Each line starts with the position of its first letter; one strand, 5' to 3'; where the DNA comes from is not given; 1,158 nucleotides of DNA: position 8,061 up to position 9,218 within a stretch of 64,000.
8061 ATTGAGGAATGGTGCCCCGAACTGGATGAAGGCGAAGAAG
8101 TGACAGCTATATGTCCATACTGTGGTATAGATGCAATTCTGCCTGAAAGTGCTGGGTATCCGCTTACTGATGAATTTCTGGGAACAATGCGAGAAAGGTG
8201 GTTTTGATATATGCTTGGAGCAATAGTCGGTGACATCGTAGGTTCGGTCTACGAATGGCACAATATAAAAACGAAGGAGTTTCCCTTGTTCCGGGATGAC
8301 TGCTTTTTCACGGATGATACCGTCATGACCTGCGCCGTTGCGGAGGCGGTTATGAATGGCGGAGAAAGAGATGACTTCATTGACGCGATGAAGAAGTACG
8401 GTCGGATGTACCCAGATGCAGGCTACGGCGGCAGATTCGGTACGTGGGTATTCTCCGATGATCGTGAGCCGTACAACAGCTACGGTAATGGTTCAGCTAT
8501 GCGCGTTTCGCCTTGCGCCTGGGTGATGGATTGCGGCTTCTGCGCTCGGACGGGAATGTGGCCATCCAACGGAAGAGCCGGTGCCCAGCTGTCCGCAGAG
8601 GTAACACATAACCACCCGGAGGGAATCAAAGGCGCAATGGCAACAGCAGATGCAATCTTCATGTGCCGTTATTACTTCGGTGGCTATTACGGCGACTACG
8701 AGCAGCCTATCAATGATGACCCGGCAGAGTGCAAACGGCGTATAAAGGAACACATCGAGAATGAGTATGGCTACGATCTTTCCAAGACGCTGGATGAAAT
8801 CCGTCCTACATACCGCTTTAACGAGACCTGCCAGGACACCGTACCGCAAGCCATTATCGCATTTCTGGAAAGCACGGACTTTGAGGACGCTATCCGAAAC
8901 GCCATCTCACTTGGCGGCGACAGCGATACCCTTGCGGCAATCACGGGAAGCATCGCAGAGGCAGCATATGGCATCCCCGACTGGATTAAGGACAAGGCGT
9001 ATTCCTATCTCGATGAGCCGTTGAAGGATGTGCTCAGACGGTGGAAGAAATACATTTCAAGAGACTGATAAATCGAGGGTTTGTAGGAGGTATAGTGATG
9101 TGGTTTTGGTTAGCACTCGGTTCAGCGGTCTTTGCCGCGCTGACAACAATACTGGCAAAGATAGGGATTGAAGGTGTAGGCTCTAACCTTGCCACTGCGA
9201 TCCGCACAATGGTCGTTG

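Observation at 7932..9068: Candidate new defence or counter-defence module: small Zn-ribbon protein translationally coupled to an ADP-ribosylglycohydrolase, directly behind McrBC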

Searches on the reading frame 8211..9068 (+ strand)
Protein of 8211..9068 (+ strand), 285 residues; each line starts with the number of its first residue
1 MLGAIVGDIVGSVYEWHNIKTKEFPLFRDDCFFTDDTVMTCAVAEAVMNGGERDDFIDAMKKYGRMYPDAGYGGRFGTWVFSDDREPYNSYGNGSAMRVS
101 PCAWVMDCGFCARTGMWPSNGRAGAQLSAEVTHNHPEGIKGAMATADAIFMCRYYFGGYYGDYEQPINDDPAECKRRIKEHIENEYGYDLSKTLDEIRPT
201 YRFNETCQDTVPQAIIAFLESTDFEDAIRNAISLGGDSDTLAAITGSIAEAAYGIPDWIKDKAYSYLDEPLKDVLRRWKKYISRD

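Call 6: search_protein_families(library=pfam, proteins=[window:8211-9068:+], max_evalue=0.01)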
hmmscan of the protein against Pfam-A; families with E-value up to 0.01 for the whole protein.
window:8211-9068:+ (285 aa): 1 family
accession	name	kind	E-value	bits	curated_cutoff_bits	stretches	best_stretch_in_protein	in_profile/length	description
PF03747.19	ADP_ribosyl_GH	-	3.3e-32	112.7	26.2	1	1-255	3-281/287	ADP-ribosylglycohydrolase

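Call 7: search_protein_families(library=padloc, proteins=[window:8211-9068:+], max_evalue=0.01)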
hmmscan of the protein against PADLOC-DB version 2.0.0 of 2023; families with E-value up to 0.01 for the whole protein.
window:8211-9068:+ (285 aa): 0 families

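Call 8: search_protein_families(library=ncbifam, proteins=[window:8211-9068:+], max_evalue=1)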
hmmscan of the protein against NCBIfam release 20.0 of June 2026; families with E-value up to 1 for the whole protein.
window:8211-9068:+ (285 aa): 2 families
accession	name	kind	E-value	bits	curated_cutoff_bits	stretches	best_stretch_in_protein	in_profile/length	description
TIGR02662.1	dinitro_DRAG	equivalog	6.5e-12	45.2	337.05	1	33-270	53-270/287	ADP-ribosyl-[dinitrogen reductase] hydrolase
NF041672.1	ADPriboarghdlase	equivalog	1.2e-08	34.1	490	1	89-255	185-331/361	ADP-ribosylarginine hydrolase Tri1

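Call 9: search_protein_families(library=phrogs, proteins=[window:8211-9068:+], max_evalue=1)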
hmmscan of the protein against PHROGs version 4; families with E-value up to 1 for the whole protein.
window:8211-9068:+ (285 aa): 3 families
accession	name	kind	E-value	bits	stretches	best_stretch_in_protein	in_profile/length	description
phrog_6572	-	other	5.9e-52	177.8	1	1-275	12-297/325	ADP-ribosylglycohydrolase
phrog_22100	-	unknown function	1.4e-10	42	1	88-259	113-283/306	-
phrog_12899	-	unknown function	0.28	12.4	1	203-233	34-63/70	-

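Call 28: find_homologous_proteins(query=window:8211-9068:+, max_evalue=1e-10)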
Query window:8211-9068:+ (285 aa): 8000 proteins with E <= 1e-10 among 8000 candidates; the best 120 are listed.
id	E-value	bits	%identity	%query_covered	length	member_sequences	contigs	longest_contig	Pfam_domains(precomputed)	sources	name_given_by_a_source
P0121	2.0e-188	643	95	99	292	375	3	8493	PF03747.20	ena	-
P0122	3.9e-185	632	92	100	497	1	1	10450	PF03747.20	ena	-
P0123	7.9e-180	615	90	100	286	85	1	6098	PF03747.20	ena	-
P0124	8.2e-180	615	91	99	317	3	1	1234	PF03747.20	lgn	-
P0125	1.0e-179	614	90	99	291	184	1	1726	PF03747.20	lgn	-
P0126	6.1e-179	612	89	99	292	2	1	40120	PF03747.20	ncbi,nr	ncbi:MAG: ADP-ribosylglycohydrolase family protein [Clostridiales bacterium]|nr:ADP-ribosylglycohydr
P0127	1.2e-176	604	90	99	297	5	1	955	PF03747.20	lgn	-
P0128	1.3e-176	604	91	98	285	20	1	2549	PF03747.20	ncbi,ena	-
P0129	1.4e-175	601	88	100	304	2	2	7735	PF03747.20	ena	-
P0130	1.6e-175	601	89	98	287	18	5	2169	PF03747.20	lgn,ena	-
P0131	4.9e-175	599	89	99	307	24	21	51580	PF03747.20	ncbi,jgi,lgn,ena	-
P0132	2.1e-174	597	88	99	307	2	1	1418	PF03747.20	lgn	-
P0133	4.4e-174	596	89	99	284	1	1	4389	PF03747.20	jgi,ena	-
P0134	4.9e-174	596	87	100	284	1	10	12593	PF03747.20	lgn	-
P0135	5.2e-174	596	88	99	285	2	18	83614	PF03747.20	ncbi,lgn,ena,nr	ncbi:MAG: ADP-ribosylglycohydrolase family protein [Lachnospiraceae bacterium]|nr:ADP-ribosylglycohy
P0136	6.7e-174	595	86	99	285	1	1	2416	PF03747.20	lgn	-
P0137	7.6e-174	595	88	99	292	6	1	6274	PF03747.20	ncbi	-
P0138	8.3e-174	595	88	99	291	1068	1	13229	PF03747.20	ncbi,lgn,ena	-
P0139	8.5e-174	595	87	100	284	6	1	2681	PF03747.20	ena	-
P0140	1.0e-173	595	87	99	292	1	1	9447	PF03747.20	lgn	-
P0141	1.3e-173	594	88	100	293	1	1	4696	PF03747.20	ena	-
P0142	1.3e-173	594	86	100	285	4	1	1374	PF03747.20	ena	-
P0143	1.3e-173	594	89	99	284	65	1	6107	PF03747.20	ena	-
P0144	1.4e-173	594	88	99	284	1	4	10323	PF03747.20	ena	-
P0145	1.7e-173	594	87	100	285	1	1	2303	PF03747.20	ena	-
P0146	1.7e-173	594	88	99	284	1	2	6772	PF03747.20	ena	-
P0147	3.6e-173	593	86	99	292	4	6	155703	PF03747.20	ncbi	-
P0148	4.9e-173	592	88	99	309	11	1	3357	PF03747.20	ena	-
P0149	6.4e-173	592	88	99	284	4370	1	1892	PF03747.20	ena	-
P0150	8.3e-173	592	88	99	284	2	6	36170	PF03747.20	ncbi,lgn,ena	-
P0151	1.0e-172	591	90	98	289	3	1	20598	PF03747.20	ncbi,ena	-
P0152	1.1e-172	591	87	100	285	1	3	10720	PF03747.20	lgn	-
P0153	1.3e-172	591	90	98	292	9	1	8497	PF03747.20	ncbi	-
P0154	1.4e-172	591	86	99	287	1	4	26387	PF03747.20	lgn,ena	-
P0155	1.5e-172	591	87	99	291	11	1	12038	PF03747.20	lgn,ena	-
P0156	1.8e-172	591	87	100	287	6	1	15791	PF03747.20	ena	-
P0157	1.9e-172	590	87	99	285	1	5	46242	PF03747.20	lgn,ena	-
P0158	2.0e-172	590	87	99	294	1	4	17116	PF03747.20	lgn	-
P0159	2.3e-172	590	87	99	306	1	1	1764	PF03747.20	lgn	-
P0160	2.5e-172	590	87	100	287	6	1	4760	PF03747.20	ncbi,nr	ncbi:MAG: ADP-ribosylglycohydrolase family protein [Schwartzia sp.]|nr:ADP-ribosylglycohydrolase fam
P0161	2.5e-172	590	88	99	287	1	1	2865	PF03747.20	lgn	-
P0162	4.4e-172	589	87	99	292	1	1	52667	PF03747.20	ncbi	-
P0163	5.4e-172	589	88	99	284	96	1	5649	PF03747.20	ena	-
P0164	5.7e-172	589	89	100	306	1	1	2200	PF03747.20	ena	-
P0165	6.0e-172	589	88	99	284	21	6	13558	PF03747.20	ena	-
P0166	6.6e-172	589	86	100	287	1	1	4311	PF03747.20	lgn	-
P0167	8.4e-172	588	89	99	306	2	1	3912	PF03747.20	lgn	-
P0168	8.6e-172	588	88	99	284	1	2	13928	PF03747.20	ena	-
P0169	1.1e-171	588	88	100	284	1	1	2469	PF03747.20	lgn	-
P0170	1.2e-171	588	86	99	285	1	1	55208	PF03747.20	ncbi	-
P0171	1.8e-171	587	89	98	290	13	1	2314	PF03747.20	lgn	-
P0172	2.1e-171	587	87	99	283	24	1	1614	PF03747.20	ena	-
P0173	2.4e-171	587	87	99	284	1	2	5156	PF03747.20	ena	-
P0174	2.8e-171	587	86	99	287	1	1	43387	PF03747.20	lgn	-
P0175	3.3e-171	586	87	99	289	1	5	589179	PF03747.20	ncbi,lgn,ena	-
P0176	3.3e-171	586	87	99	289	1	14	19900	PF03747.20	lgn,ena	-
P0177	3.4e-171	586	87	99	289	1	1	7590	PF03747.20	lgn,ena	-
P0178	3.8e-171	586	86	99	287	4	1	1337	PF03747.20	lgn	-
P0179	4.6e-171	586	86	100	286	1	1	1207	PF03747.20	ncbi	-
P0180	5.0e-171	586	87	99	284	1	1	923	PF03747.20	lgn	-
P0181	5.0e-171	586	87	99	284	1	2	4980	PF03747.20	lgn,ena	-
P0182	5.1e-171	586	87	99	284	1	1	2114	PF03747.20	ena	-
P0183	5.2e-171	586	86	99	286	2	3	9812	PF03747.20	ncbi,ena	-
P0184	5.6e-171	586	87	99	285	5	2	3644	PF03747.20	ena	-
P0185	7.4e-171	585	86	99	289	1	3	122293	PF03747.20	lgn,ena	-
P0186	8.4e-171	585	86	99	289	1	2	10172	PF03747.20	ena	-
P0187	8.4e-171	585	86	99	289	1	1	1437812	PF03747.20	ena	-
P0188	8.5e-171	585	86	99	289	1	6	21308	PF03747.20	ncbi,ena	-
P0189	8.6e-171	585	87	99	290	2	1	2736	PF03747.20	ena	-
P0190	1.1e-170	585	86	99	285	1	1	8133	PF03747.20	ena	-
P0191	1.2e-170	585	88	100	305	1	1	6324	PF03747.20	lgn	-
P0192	1.3e-170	584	87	99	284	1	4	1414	PF03747.20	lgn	-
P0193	1.5e-170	584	88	98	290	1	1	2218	PF03747.20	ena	-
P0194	1.9e-170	584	86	100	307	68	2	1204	PF03747.20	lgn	-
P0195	2.1e-170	584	87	99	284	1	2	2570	PF03747.20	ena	-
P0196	2.1e-170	584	88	99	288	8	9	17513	PF03747.20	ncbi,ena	-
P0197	2.3e-170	584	86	100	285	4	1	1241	PF03747.20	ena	-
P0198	2.9e-170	583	86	100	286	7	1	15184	PF03747.20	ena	-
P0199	3.1e-170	583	86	100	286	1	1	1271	PF03747.20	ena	-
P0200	3.1e-170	583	87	99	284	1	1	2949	PF03747.20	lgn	-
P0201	3.2e-170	583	87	99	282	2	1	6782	PF03747.20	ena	-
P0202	3.7e-170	583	85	99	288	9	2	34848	PF03747.20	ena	-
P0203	3.8e-170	583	87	99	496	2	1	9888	PF03747.20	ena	-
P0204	4.2e-170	583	86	99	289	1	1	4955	PF03747.20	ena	-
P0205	4.3e-170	583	87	99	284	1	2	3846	PF03747.20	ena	-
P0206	5.0e-170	583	86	99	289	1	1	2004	PF03747.20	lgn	-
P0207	5.3e-170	582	86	99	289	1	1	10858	PF03747.20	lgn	-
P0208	5.3e-170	582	85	99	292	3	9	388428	PF03747.20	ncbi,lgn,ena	-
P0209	5.7e-170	582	84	99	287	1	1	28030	PF03747.20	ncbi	-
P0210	5.8e-170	582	87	99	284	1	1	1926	PF03747.20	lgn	-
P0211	6.2e-170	582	87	99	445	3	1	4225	PF03747.20,PF18491.8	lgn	-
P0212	6.3e-170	582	86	99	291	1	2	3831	PF03747.20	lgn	-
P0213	6.3e-170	582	87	99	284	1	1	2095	PF03747.20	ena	-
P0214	6.7e-170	582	86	99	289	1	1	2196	PF03747.20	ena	-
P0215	6.8e-170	582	85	99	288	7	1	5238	PF03747.20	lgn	-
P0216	7.0e-170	582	85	99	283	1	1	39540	PF03747.20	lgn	-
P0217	7.8e-170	582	86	99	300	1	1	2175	PF03747.20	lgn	-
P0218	9.4e-170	582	86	99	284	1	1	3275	PF03747.20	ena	-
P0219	1.4e-169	581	86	99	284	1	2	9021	PF03747.20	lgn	-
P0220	1.5e-169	581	86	99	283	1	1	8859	PF03747.20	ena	-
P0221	1.6e-169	581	85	99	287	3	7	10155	PF03747.20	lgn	-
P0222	1.6e-169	581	86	99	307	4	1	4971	PF03747.20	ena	-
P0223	1.7e-169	581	86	99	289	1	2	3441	PF03747.20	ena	-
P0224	1.8e-169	581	85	99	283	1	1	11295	PF03747.20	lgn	-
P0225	1.9e-169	581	84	99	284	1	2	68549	PF03747.20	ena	-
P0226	1.9e-169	581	85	100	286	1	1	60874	PF03747.20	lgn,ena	-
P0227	2.1e-169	580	84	100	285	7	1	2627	PF03747.20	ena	-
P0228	2.2e-169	580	86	99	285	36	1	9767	PF03747.20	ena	-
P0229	2.3e-169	580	86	99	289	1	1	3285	PF03747.20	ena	-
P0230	2.5e-169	580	86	99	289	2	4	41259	PF03747.20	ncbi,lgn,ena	-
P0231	2.5e-169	580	87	99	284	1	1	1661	PF03747.20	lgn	-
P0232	2.6e-169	580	86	99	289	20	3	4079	PF03747.20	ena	-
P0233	2.7e-169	580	87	99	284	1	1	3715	PF03747.20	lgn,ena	-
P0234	2.9e-169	580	86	99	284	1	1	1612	PF03747.20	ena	-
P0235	4.3e-169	579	83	100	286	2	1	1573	PF03747.20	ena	-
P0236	4.7e-169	579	86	100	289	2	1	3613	PF03747.20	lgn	-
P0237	5.8e-169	579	88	99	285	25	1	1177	PF03747.20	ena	-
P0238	6.0e-169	579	87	98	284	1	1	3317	PF03747.20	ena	-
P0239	6.9e-169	579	84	99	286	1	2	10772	PF03747.20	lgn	-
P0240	9.7e-169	578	85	99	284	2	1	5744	PF03747.20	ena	-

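Call 30: find_related_loci(query=window:8211-9068:+, collection=metagenome_contigs, flank=8000)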
Query window:8211-9068:+ (285 aa) in metagenome_contigs; peptide patterns used: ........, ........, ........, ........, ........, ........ (x = any residue, [..] = any of these).
599 stretches matched a pattern (row limit reached: there are more); 572 encode a relative of the query (tblastn E <= 1e-3); the best 80 are kept; 80 distinct loci.
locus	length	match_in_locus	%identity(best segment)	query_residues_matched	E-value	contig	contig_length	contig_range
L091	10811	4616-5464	96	1-283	0e+0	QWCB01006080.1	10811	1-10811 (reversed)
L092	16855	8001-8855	92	1-285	0e+0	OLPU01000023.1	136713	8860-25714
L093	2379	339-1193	92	1-285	0e+0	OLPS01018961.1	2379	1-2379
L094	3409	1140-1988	90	1-283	0e+0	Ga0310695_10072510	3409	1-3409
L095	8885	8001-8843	94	1-281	3e-177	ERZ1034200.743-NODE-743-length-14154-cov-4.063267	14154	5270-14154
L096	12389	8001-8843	94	1-281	3e-177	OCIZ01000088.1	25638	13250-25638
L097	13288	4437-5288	89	1-284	2e-176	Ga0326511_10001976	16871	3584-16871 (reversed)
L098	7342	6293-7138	89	1-282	1e-176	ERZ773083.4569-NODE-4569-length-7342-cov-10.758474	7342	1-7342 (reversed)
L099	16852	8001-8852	93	1-284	1e-174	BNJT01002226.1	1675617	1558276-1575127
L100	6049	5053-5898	88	1-282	2e-176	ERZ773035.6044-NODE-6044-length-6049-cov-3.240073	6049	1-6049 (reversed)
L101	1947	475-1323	89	1-283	0e+0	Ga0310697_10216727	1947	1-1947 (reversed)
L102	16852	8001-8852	93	1-284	3e-174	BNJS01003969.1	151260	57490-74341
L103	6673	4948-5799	93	1-284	2e-173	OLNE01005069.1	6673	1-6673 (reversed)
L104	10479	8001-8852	93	1-284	1e-172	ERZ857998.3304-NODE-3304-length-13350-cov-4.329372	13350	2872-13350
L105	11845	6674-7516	87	1-282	2e-172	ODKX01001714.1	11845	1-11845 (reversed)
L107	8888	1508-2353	88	1-283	2e-172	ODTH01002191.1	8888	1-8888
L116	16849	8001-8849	86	1-284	4e-169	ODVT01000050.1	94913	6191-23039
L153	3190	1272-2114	84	1-282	2e-173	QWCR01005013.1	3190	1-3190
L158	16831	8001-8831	85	1-278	3e-163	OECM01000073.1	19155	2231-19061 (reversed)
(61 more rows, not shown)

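Call 33: search_protein_families(library=pfam, proteins=[L105:5808-6659:+, L116:7343-7960:+, L105:8368-8934:+, L153:2237-3118:+, L158:10022-11773:+, L092:6265-7269:+, L092:7351-8004:+, L107:4125-4928:-, L116:8876-9274:+, L116:9508-10173:+], max_evalue=0.001)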
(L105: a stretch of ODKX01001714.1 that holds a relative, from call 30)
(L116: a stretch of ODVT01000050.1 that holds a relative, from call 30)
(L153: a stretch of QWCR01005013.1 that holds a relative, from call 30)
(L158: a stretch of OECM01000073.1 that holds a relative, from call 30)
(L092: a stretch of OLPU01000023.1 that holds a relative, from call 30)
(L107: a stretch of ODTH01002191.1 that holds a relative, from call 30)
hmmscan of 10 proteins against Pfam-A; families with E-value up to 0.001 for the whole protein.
L105:5808-6659:+ (283 aa): 5 families
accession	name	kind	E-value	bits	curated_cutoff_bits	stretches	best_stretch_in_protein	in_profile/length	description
PF00561.26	Abhydrolase_1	-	3.6e-11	43.6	25.8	1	28-134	1-112/245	alpha/beta hydrolase fold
PF12697.13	Abhydrolase_6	-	4.6e-10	41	26.3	1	30-150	1-117/217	Alpha/beta hydrolase family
PF12146.15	Hydrolase_4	-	4.4e-09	36.4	27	1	30-239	7-219/239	Serine aminopeptidase, S33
PF12695.13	Abhydrolase_5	-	0.00016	21.9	27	0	198-260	86-149/164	Alpha/beta hydrolase family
PF00975.26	Thioesterase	-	0.00065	20.4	26.4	1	29-110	2-83/226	Thioesterase domain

L116:7343-7960:+ (205 aa): 2 families
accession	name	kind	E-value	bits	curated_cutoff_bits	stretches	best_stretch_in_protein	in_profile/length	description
PF18953.6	SAP_new25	-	3.2e-21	75.1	26.3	1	15-65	1-51/51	SAP domain-containing new25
PF02037.33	SAP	-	0.00039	20.4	23.9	1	25-45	8-28/37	SAP domain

L105:8368-8934:+ (188 aa): 0 families

L153:2237-3118:+ (293 aa): 3 families
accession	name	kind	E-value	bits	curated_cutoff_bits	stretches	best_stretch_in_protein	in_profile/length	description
PF00781.29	DAGK_cat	-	3.3e-33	114.4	23.6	1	3-127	1-125/125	Diacylglycerol kinase catalytic domain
PF19279.4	YegS_C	-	1.1e-09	38.7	27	1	155-288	21-157/158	YegS C-terminal NAD kinase beta sandwich-like domain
PF01513.26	NAD_kinase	-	9.8e-06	26.3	25.5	1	21-91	37-105/130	ATP-NAD kinase N-terminal domain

L158:10022-11773:+ (583 aa): 2 families
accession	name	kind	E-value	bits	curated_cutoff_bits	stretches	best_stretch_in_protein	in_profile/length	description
PF00128.31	Alpha-amylase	-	1.2e-78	265.9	22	1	142-501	1-378/446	Alpha amylase, catalytic domain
PF02903.20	Alpha-amylase_N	-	9.9e-42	142.4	23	1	2-124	1-120/120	Alpha amylase, N-terminal ig-like domain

L092:6265-7269:+ (334 aa): 1 family
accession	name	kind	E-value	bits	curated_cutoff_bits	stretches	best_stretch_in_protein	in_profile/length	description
PF01661.27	Macro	-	8.2e-41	139.1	22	1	19-133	1-118/118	Macro domain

L092:7351-8004:+ (217 aa): 2 families
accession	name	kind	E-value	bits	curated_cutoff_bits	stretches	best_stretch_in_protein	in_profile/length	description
PF00092.34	VWA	-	0.00011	23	23.8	1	8-169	2-159/174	von Willebrand factor type A domain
PF10138.15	vWA-TerF-like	-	0.00016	22.4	29.4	1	7-151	3-144/200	vWA found in TerF C terminus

L107:4125-4928:- (267 aa): 4 families
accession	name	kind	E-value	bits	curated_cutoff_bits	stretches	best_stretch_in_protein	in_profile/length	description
PF13411.12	MerR_1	-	4.1e-22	78.5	21.6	1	15-83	1-68/69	MerR HTH family regulatory protein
PF00376.29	MerR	-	3.8e-14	52.7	28.2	1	16-53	1-38/38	MerR family regulatory protein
PF09278.17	MerR-DNA-bind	-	3e-08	34.6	25.4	1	61-118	4-65/65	MerR, DNA binding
PF01136.24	Peptidase_U32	-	0.00085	19.1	22.4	0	35-118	132-217/233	Peptidase family U32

L116:8876-9274:+ (132 aa): 1 family
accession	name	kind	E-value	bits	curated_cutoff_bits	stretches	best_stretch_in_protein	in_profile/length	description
PF24705.1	DUF7668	-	1.4e-15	58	27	1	24-130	2-98/100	Domain of unknown function (DUF7668)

L116:9508-10173:+ (221 aa): 0 families

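Call 35: search_protein_families(library=pfam, proteins=[P0122, P0211], max_evalue=0.1)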
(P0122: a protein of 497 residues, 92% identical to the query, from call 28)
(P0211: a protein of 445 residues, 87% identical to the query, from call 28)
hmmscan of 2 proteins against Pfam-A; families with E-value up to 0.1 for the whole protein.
P0122 (497 aa): 4 families
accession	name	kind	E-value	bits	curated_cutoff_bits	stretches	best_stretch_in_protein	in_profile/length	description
PF03747.19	ADP_ribosyl_GH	-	4.2e-31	109.1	26.2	1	213-467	3-281/287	ADP-ribosylglycohydrolase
PF10138.15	vWA-TerF-like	-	0.00088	19.9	29.4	1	8-151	4-144/200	vWA found in TerF C terminus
PF00092.34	VWA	-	0.0009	19.9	23.8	1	8-165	2-154/174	von Willebrand factor type A domain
PF05762.20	VWA_CoxE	-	0.014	15.2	26.4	1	6-134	57-176/222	VWA domain containing CoxE-like protein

P0211 (445 aa): 2 families
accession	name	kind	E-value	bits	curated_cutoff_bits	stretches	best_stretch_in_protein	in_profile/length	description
PF03747.19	ADP_ribosyl_GH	-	4.4e-33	115.6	26.2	1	1-255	3-281/287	ADP-ribosylglycohydrolase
PF18491.7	SRA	-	1.5e-07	32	30.2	1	295-432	7-144/145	SET and RING associated domain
